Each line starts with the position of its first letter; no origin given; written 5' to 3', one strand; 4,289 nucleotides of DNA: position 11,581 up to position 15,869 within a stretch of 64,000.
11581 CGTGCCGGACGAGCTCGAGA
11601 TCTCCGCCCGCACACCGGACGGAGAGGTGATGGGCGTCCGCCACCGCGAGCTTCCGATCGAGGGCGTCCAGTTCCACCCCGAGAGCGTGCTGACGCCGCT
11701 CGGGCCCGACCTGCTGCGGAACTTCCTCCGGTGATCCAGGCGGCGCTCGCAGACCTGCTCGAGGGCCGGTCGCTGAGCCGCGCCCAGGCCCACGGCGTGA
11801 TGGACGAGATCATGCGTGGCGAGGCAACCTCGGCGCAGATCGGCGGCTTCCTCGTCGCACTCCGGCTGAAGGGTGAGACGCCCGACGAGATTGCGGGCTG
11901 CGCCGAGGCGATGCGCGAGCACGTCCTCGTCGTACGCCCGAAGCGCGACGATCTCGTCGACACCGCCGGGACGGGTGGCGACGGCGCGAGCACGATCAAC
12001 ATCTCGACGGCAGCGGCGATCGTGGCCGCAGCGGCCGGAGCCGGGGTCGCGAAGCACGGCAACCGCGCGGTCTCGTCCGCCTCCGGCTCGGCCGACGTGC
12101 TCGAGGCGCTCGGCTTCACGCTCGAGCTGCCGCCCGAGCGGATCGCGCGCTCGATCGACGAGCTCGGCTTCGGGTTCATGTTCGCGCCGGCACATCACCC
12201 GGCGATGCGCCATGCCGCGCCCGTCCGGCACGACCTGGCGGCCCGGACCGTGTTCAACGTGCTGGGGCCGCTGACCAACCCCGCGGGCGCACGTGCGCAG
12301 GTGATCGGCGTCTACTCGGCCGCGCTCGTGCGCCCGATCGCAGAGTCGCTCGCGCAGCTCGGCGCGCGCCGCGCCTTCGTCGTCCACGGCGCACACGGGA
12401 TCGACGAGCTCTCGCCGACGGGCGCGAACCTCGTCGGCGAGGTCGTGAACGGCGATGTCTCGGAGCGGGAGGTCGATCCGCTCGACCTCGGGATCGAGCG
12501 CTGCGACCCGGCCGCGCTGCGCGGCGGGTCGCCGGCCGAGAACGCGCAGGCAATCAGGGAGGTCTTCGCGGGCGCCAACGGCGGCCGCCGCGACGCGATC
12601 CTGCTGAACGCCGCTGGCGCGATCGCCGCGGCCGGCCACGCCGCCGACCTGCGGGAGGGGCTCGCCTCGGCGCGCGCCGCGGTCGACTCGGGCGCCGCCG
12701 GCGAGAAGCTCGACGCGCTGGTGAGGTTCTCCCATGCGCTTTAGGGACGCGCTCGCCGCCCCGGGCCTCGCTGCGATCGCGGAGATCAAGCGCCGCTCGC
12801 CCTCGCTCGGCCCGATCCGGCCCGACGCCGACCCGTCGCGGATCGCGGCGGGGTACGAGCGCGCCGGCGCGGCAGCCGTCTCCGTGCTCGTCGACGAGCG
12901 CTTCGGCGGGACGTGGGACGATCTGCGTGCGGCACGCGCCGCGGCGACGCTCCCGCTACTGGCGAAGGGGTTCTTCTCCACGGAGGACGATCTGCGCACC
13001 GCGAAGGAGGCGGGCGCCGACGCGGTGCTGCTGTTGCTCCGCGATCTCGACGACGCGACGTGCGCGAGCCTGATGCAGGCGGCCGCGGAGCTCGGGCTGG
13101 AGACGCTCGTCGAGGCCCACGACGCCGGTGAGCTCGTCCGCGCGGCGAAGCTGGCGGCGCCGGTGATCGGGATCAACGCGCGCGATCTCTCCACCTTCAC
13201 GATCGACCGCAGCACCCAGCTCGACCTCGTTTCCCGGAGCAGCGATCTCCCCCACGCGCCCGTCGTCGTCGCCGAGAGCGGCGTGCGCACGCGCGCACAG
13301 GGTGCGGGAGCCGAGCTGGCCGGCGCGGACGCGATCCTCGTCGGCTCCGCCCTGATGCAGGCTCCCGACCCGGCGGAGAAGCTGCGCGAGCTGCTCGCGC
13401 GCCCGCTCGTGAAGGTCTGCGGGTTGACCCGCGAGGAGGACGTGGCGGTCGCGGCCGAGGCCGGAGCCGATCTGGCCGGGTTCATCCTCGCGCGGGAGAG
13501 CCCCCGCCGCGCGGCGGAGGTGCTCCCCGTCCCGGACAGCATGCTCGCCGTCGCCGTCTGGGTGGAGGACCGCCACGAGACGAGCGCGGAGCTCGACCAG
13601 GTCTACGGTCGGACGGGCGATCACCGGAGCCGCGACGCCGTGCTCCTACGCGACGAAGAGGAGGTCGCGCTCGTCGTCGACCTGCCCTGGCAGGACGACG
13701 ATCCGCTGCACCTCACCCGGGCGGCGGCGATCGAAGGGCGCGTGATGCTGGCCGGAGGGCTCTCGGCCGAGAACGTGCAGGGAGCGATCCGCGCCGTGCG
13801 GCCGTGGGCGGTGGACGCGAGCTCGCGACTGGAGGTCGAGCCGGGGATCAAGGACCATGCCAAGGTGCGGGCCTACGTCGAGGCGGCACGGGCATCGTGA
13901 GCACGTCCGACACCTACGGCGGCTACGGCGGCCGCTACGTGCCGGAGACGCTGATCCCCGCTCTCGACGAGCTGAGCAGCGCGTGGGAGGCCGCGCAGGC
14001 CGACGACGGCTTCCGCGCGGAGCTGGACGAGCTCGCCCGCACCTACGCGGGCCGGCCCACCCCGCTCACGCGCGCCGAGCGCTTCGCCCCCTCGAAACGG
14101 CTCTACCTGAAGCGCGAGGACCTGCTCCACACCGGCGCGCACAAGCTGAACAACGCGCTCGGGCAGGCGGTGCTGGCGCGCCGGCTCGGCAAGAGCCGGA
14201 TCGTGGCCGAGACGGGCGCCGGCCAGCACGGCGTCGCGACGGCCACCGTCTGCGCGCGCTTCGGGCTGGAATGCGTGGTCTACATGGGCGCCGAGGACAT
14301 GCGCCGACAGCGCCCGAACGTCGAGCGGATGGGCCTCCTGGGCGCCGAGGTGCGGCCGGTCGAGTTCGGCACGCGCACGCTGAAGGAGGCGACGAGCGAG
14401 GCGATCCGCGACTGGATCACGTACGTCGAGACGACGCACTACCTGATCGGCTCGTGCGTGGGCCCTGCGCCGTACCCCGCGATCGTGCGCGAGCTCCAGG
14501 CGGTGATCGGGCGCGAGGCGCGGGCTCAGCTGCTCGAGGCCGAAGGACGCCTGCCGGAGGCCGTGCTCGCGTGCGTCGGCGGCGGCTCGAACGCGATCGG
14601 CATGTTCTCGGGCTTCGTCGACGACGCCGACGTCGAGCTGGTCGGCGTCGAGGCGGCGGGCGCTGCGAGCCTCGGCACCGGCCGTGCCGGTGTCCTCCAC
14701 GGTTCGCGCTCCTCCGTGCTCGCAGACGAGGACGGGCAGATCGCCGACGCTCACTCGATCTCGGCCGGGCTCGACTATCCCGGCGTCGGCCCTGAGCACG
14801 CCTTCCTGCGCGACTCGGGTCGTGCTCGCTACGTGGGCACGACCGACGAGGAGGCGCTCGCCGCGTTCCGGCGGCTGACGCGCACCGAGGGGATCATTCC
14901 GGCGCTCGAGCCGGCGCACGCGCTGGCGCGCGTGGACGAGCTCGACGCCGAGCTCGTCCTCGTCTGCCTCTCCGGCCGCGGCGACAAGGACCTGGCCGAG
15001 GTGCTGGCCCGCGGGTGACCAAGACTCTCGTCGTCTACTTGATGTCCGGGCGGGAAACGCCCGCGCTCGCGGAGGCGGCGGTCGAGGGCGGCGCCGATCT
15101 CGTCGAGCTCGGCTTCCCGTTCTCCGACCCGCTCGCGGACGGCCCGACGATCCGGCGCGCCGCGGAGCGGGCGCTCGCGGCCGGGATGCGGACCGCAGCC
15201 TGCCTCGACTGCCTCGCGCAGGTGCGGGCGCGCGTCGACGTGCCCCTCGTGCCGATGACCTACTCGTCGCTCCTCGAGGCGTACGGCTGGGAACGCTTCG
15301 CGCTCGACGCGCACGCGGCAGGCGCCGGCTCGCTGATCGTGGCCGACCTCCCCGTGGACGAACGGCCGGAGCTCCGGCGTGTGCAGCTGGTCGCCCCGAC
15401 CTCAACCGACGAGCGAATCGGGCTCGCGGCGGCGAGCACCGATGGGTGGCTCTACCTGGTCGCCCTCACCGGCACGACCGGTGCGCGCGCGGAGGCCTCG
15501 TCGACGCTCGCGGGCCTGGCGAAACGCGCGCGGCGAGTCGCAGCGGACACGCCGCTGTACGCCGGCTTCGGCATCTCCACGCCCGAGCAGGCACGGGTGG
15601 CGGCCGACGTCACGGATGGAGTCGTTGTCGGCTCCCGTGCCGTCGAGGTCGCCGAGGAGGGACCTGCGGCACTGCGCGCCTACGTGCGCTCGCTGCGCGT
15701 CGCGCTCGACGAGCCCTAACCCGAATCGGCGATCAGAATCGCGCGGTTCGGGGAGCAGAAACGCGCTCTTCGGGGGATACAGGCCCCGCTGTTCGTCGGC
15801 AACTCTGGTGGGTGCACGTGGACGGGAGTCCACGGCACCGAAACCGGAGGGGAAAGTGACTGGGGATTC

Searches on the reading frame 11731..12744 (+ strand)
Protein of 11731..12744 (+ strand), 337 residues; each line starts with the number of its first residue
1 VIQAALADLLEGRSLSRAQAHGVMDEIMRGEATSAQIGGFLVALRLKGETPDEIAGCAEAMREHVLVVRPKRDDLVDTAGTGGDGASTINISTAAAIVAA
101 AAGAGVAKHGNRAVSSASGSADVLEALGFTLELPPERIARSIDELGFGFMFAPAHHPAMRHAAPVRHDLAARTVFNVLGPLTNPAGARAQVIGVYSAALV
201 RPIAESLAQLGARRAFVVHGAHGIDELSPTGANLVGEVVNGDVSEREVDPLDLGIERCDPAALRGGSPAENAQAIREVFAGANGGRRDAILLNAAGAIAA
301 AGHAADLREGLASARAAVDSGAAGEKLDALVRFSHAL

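Call 95: search_protein_families(library=pfam, proteins=[window:11731-12744:+], max_evalue=0.001)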
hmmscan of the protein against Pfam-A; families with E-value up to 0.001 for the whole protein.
window:11731-12744:+ (337 aa): 2 families
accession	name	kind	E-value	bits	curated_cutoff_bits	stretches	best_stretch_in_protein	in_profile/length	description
PF00591.27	Glycos_transf_3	-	2e-95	319.7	27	1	73-323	2-252/253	Glycosyl transferase family, a/b domain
PF02885.22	Glycos_trans_3N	-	4.1e-25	87.8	26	1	5-64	3-62/63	Glycosyl transferase family, helical bundle domain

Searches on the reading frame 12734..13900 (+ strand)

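Call 95: search_protein_families(library=pfam, proteins=[window:12734-13900:+], max_evalue=0.001)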
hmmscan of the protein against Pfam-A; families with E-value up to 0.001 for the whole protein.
window:12734-13900:+ (388 aa): 3 families
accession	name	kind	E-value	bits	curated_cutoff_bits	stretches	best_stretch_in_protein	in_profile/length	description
PF00218.27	IGPS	-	1.2e-59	202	27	1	3-220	37-254/254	Indole-3-glycerol phosphate synthase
PF00697.28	PRAI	-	1.4e-14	54.7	22.7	1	335-383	145-192/193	N-(5'phosphoribosyl)anthranilate (PRA) isomerase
PF01070.24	FMN_dh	-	1.1e-05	25.1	24.9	0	47-99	195-244/350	FMN-dependent dehydrogenase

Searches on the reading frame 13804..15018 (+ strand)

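Call 95: search_protein_families(library=pfam, proteins=[window:13804-15018:+], max_evalue=0.001)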
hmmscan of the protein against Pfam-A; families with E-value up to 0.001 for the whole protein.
window:13804-15018:+ (404 aa): 1 family
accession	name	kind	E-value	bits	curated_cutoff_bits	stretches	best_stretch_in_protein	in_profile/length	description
PF00291.31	PALP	-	1.2e-41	143.4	35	1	81-388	3-292/295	Pyridoxal-phosphate dependent enzyme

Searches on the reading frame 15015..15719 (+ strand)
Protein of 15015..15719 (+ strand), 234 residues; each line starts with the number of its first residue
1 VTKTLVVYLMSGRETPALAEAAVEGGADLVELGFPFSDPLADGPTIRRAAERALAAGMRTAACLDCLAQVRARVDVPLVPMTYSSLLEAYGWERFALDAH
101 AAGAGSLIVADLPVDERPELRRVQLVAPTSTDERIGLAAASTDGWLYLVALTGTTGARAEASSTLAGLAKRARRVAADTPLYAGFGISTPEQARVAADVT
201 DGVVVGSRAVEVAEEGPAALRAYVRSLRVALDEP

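Call 95: search_protein_families(library=pfam, proteins=[window:15015-15719:+], max_evalue=0.001)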
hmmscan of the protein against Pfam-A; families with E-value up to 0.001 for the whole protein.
window:15015-15719:+ (234 aa): 1 family
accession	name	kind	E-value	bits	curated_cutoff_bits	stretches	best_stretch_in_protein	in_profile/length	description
PF00290.26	Trp_syntA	-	2.7e-57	194.1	27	1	4-222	11-242/259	Tryptophan synthase alpha chain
